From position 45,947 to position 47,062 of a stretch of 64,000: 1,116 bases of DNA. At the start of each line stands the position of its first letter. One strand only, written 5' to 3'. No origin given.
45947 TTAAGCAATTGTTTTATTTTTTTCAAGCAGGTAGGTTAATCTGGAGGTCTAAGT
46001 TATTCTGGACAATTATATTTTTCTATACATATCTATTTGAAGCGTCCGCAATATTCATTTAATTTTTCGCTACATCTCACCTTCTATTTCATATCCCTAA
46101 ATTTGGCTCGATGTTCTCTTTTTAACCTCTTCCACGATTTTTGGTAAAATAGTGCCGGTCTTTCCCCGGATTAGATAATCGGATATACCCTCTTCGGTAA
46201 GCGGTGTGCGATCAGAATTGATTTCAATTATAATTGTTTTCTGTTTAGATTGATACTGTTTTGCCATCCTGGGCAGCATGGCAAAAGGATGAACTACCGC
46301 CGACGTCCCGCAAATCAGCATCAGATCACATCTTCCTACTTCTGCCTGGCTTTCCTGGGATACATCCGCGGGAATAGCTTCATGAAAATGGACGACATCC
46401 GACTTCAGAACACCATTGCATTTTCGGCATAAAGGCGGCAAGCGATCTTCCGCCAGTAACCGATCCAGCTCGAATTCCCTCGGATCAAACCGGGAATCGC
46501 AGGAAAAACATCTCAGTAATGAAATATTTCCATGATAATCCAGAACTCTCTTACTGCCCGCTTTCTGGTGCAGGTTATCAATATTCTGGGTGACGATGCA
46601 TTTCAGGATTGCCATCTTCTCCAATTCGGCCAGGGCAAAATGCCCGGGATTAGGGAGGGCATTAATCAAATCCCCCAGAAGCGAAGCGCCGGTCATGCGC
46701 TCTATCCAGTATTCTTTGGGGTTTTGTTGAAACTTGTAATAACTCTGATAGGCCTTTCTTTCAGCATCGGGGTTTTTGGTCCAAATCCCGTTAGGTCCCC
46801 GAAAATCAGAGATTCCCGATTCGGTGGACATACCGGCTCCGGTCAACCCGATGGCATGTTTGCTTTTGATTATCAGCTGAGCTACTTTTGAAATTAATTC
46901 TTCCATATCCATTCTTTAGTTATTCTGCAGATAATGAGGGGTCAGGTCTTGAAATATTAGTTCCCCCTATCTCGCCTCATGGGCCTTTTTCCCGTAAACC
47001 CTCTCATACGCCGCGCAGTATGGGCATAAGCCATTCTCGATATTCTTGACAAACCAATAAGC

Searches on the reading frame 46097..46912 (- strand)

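Call 10: search_protein_families(library=pfam, proteins=[window:46097-46912:-], max_evalue=0.01)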
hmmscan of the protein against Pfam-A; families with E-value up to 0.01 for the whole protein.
window:46097-46912:- (271 aa): 1 family
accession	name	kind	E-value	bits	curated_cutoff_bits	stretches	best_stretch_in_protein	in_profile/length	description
PF02146.23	SIR2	-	2e-42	145.6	24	1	25-209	1-180/180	Sir2 family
